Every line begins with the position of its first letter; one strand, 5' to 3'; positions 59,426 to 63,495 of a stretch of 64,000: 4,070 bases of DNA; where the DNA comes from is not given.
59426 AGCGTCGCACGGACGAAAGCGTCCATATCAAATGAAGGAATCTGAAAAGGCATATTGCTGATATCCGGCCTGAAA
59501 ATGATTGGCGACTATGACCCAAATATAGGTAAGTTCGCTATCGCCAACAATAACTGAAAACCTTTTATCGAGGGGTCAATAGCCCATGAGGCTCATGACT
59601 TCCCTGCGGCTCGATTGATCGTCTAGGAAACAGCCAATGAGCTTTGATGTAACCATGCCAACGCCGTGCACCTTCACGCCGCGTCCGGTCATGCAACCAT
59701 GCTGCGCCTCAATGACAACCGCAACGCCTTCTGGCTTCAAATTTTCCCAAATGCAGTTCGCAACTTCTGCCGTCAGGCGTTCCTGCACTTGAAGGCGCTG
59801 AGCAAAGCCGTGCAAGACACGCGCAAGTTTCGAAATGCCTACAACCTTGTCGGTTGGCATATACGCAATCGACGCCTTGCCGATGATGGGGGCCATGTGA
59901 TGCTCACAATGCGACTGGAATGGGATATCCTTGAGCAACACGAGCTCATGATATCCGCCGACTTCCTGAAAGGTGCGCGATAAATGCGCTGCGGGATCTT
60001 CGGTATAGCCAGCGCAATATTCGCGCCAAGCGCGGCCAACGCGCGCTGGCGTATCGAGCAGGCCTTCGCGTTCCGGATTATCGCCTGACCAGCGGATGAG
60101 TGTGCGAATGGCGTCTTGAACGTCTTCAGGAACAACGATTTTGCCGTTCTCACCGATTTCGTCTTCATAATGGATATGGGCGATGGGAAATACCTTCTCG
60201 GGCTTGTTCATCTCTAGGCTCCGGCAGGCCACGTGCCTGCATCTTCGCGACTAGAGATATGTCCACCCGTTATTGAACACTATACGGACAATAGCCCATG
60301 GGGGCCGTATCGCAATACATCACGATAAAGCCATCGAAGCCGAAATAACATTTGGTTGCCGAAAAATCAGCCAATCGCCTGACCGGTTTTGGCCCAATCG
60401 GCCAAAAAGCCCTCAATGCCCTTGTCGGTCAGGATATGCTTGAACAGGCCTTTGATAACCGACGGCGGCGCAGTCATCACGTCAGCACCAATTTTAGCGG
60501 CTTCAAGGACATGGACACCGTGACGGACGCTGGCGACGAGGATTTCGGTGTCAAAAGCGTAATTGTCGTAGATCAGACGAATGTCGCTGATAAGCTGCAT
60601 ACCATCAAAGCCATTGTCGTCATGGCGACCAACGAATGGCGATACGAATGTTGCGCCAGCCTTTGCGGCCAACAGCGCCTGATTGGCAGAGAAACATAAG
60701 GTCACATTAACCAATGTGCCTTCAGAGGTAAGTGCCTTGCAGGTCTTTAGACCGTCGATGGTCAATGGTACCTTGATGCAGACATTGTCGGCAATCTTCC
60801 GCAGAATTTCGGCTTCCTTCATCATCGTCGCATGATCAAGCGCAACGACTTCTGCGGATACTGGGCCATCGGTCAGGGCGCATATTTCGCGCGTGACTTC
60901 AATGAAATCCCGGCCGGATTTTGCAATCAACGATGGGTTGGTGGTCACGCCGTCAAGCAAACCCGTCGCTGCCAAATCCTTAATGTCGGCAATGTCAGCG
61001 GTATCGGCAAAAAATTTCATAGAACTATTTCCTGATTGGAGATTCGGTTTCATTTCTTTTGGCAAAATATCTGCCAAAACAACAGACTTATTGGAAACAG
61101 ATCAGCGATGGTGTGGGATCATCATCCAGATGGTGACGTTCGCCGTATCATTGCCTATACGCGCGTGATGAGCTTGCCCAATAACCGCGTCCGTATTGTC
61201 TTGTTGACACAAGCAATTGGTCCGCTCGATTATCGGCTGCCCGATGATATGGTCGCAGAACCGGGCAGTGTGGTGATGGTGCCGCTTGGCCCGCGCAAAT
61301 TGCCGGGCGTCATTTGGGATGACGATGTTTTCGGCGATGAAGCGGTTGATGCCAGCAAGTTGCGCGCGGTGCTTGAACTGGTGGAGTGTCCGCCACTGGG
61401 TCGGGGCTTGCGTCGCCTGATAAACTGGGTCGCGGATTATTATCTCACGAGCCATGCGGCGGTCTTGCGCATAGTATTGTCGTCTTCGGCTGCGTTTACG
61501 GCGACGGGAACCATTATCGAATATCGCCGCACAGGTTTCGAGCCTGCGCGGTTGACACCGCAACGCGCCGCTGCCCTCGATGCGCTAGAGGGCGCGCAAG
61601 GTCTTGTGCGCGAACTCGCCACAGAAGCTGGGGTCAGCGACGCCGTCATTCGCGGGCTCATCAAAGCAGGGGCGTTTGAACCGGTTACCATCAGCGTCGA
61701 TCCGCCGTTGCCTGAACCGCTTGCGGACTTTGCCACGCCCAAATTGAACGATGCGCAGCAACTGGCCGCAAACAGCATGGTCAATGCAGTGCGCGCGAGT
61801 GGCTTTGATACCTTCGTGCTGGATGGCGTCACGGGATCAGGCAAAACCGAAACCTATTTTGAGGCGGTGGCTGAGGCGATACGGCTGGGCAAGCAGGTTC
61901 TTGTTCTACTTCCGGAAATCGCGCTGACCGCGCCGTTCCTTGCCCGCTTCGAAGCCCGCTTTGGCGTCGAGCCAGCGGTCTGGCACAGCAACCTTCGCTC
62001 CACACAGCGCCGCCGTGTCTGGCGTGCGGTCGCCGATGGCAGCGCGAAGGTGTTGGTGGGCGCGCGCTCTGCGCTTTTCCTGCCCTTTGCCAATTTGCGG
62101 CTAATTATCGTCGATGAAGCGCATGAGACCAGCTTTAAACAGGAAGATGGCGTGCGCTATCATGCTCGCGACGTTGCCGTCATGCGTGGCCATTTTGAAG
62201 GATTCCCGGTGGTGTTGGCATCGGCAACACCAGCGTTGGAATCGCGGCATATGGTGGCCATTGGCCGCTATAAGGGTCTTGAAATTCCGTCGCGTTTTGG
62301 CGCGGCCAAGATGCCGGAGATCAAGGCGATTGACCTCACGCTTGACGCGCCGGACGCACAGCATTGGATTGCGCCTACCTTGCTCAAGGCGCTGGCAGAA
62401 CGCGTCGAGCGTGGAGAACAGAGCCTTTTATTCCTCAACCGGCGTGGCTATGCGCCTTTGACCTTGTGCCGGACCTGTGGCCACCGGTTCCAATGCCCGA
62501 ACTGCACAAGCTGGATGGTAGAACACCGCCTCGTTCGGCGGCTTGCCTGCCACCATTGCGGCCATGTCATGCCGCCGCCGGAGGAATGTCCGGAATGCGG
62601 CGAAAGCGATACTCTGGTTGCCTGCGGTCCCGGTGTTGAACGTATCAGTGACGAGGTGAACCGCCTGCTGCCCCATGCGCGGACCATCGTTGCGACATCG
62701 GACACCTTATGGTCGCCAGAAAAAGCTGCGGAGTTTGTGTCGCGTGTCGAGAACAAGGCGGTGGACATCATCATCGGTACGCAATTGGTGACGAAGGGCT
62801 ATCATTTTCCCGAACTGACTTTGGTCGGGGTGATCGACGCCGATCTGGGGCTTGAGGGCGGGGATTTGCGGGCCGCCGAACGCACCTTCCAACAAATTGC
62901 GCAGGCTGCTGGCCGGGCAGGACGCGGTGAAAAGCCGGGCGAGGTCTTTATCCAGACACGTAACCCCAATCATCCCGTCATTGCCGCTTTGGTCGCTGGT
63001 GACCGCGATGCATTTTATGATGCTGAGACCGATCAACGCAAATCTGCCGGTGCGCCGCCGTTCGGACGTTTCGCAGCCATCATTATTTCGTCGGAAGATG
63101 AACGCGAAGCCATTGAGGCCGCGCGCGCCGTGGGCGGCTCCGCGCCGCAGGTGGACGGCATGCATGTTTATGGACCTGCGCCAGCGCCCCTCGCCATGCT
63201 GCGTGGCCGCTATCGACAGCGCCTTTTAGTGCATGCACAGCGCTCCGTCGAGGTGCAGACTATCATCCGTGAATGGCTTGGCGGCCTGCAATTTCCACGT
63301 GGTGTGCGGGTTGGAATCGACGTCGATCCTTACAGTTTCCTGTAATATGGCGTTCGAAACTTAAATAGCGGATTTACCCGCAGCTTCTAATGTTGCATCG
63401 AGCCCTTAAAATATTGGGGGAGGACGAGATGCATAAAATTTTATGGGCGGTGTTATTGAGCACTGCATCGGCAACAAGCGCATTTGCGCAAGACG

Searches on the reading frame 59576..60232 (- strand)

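Call 15: search_protein_families(library=pfam, proteins=[window:59576-60232:-])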
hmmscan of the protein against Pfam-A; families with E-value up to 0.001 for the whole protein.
window:59576-60232:- (218 aa): 2 families
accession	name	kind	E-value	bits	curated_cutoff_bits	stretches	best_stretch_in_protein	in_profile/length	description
PF01227.27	GTP_cyclohydroI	-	1.9e-66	223.4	27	1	39-216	2-178/179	GTP cyclohydrolase I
PF14489.11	QueF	-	0.00029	21.5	27.3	1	118-173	4-59/81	QueF-like protein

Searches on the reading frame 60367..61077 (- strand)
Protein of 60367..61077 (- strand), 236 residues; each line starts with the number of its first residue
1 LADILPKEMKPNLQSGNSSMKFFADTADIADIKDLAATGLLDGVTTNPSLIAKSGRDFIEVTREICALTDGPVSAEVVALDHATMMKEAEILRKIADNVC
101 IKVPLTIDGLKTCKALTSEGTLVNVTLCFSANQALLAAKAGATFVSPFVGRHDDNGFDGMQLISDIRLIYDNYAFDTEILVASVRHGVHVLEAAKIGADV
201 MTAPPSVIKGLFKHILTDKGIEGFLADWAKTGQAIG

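Call 15: search_protein_families(library=pfam, proteins=[window:60367-61077:-])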
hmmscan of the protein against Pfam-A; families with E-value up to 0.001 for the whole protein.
window:60367-61077:- (236 aa): 1 family
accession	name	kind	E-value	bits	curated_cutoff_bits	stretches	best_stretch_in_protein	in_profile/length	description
PF00923.25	TAL_FSA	-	5.2e-59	200.4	27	1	22-234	1-284/285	Transaldolase/Fructose-6-phosphate aldolase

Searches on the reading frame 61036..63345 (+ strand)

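Call 16: search_protein_families(library=pfam, proteins=[window:61036-63345:+])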
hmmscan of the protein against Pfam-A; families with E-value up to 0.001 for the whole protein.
window:61036-63345:+ (769 aa): 7 families
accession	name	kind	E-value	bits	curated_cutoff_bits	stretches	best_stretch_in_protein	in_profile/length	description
PF18074.6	PriA_C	-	1.9e-19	70.7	26.9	1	675-765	1-95/95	Primosomal protein N C-terminal domain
PF00270.35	DEAD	-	1.9e-17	63.9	26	1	253-402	12-162/167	DEAD/DEAH box helicase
PF17764.6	PriA_3primeBD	-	3.4e-15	56.1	22.7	1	57-148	5-95/96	3'DNA-binding domain (3'BD)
PF04851.21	ResIII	-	8.7e-12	45.7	22.5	1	236-369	3-141/164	Type III restriction enzyme, res subunit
PF18319.7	Zn_ribbon_PriA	-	1.7e-07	31.5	26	1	487-513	1-27/27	PriA DNA helicase Cys-rich region (CRR) domain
PF00271.37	Helicase_C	-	1.8e-07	31.8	23.5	0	560-630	50-108/110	Helicase conserved C-terminal domain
PF13604.12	AAA_30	-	0.00032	20.9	27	1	247-378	8-113/191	AAA domain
